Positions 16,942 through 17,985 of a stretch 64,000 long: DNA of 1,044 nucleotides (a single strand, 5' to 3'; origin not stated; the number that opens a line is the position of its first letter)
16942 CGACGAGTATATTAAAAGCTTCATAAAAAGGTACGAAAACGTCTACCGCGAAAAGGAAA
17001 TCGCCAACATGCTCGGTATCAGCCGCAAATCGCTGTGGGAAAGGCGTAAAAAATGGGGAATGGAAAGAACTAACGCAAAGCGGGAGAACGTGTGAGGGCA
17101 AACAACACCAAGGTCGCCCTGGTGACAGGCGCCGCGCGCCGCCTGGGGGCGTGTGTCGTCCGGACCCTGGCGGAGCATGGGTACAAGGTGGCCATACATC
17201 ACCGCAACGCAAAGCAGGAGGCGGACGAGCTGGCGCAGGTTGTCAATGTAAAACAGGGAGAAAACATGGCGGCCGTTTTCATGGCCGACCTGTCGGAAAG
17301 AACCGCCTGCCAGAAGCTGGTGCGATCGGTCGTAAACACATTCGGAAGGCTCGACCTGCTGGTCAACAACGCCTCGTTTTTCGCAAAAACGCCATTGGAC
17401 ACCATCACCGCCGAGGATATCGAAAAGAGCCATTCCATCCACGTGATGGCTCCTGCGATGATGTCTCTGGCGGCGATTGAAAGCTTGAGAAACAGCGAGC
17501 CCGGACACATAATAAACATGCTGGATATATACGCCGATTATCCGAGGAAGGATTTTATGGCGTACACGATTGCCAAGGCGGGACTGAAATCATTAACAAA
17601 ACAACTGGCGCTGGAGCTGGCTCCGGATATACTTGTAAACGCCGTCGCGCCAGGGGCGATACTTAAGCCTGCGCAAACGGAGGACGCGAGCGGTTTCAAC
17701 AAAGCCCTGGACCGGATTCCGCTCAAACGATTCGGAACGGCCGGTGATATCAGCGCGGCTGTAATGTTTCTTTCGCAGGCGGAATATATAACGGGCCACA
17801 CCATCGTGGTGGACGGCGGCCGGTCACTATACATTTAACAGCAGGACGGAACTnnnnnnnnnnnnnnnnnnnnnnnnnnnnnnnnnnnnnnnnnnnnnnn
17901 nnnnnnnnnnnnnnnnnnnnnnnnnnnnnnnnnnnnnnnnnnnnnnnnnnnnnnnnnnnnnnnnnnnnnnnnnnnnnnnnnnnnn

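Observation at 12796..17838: MtdA-like dehydrogenase, standalone corrinoid protein, PAS kinase, sigma-54 regulator and pteridine-reductase-like SDR in one co-directional block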

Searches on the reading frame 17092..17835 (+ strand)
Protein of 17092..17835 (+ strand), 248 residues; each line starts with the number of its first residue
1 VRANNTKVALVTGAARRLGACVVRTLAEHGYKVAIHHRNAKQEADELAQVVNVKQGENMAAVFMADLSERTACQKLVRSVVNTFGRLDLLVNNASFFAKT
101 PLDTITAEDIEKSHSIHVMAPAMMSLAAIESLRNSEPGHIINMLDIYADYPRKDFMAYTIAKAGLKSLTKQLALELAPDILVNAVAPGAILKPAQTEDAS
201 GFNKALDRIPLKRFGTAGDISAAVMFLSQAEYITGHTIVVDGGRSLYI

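Call 3: search_protein_families(library=pfam, proteins=[window:17092-17835:+], max_evalue=0.01)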
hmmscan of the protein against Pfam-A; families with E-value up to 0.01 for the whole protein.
window:17092-17835:+ (248 aa): 8 families
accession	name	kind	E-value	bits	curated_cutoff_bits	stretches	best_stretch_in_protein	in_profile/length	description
PF13561.12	adh_short_C2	-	2.1e-44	152.3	27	1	13-243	1-234/236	Enoyl-(Acyl carrier protein) reductase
PF00106.31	adh_short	-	4.8e-38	131.1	26.6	1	7-196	1-188/195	short chain dehydrogenase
PF08659.16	KR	-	2.1e-09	38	22.6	1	9-115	3-110/180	KR domain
PF23441.1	SDR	-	1.2e-05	25.3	27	1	4-244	6-255/258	SDR-like rossmann domain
PF05368.20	NmrA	-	0.00028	21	27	1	6-81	2-71/298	NmrA-like family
PF01370.27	Epimerase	-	0.00047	20.1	20.9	1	9-79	1-62/240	NAD dependent epimerase/dehydratase family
PF16363.11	GDP_Man_Dehyd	-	0.0018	18.3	27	1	10-80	1-74/332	GDP-mannose 4,6 dehydratase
PF18096.6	Thump_like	-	0.0048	17.2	26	1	24-69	19-65/78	THUMP domain-like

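Call 6: search_protein_families(library=ncbifam, proteins=[window:17092-17835:+], max_evalue=0.001)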
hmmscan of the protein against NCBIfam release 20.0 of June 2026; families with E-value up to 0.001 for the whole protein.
window:17092-17835:+ (248 aa): 226 families (the best 25 are shown)
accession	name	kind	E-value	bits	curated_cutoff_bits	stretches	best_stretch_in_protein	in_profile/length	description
NF006598.0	PRK09135.1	equivalog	2.6e-78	263.1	288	1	3-246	3-247/249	pteridine reductase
NF006597.0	PRK09134.1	equivalog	8.6e-65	218.6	281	1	3-246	9-249/261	SDR family oxidoreductase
NF005559.1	PRK07231.1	subfamily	1.4e-51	175.4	215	1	6-245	4-248/249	glucose 1-dehydrogenase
NF009384.0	PRK12743.1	equivalog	1.5e-46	158.7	264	1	3-244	3-247/258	SDR family oxidoreductase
NF009466.0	PRK12826.1-2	subfamily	1.8e-46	158.6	222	1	6-245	3-245/248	3-oxoacyl-ACP reductase FabG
NF009468.0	PRK12826.1-4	equivalog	7.9e-45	153.5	318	1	5-246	6-249/256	SDR family oxidoreductase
NF004778.0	PRK06124.1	equivalog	1.8e-44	152.1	303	1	6-245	11-253/256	SDR family oxidoreductase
NF005873.0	PRK07814.1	equivalog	1.5e-43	149.1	346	1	5-243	9-250/263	SDR family oxidoreductase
TIGR02685.1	pter_reduc_Leis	equivalog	7.3e-43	146.6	321.7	1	8-246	3-264/267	pteridine reductase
TIGR01830.1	3oxo_ACP_reduc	equivalog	2.7e-41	141.8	297.75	1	9-243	1-237/239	3-oxoacyl-[acyl-carrier-protein] reductase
NF047420.2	EF_P_mod_YmfI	equivalog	1e-40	140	238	1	9-243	2-234/236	elongation factor P 5-aminopentanone reductase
NF005893.0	PRK07856.1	equivalog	1.8e-40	138.8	255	1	5-243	8-240/255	SDR family oxidoreductase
NF053702.1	TrHdxCHCADhChcB1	equivalog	2.7e-40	138.3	400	1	6-244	4-240/250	trans-4-hydroxycyclohexanecarboxylate dehydrogenase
NF006493.1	PRK08936.1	subfamily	3.6e-40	137.9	420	1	5-247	6-253/261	glucose-1-dehydrogenase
NF004202.0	PRK05653.2-2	equivalog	1.5e-39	136.1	333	1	6-246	7-249/259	3-oxoacyl-ACP reductase FabG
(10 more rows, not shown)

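Call 51: search_solved_structures(query=window:17092-17835:+, max_evalue=1e-20)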
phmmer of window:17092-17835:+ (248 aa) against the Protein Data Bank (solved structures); distinct sequences matched with E-value up to 1e-20: 143 (the best 60 are shown).
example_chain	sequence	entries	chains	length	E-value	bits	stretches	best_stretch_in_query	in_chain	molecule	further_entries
2c7v_A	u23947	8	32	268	8.7e-34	120.5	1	8-246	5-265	PTERIDINE REDUCTASE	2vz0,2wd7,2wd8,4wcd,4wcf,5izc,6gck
8r3i_A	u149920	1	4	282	9.8e-34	120.3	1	8-246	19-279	Pteridine reductase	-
2x9g_A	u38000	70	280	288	1.1e-33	120.2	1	8-246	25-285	PTERIDINE REDUCTASE | PTERIDINE REDUCTASE, PUTATIVE | Pteridine reductase 1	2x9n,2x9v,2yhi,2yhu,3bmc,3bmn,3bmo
8rhu_A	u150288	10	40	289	1.1e-33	120.2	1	7-246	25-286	Pteridine reductase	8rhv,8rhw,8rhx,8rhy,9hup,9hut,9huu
4dml_A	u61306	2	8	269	5.4e-33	117.9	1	7-244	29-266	3-oxoacyl-[acyl-carrier-protein] reductase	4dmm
5tgd_A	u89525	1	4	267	9.8e-33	117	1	9-246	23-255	FolM Alternative dihydrofolate reductase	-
5bt9_A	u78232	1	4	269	1.4e-32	116.5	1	9-246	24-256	3-oxoacyl-(Acyl-carrier-protein) reductase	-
6ux3_A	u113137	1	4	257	1.5e-32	116.4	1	6-245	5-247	Acetoin dehydrogenase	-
6oz7_A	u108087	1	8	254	2.6e-31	112.4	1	5-245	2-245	Uncharacterized oxidoreductase YohF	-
3sj7_A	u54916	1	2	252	1.5e-30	109.9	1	4-244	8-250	3-oxoacyl-(Acyl-carrier-protein) reductase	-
3osu_A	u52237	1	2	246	2e-30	109.5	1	6-244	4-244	3-oxoacyl-[acyl-carrier-protein] reductase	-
2ph3_A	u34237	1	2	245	5.5e-30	108.1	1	8-244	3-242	3-oxoacyl-[acyl carrier protein] reductase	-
4mow_A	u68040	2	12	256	1.5e-29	106.6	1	7-243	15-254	Glucose 1-dehydrogenase | Putative glucose 1-dehydrogenase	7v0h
1vl8_A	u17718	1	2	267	2e-28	103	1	7-244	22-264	Gluconate 5-dehydrogenase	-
1e92_A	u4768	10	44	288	2.1e-28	102.9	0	139-246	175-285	PTERIDINE REDUCTASE 1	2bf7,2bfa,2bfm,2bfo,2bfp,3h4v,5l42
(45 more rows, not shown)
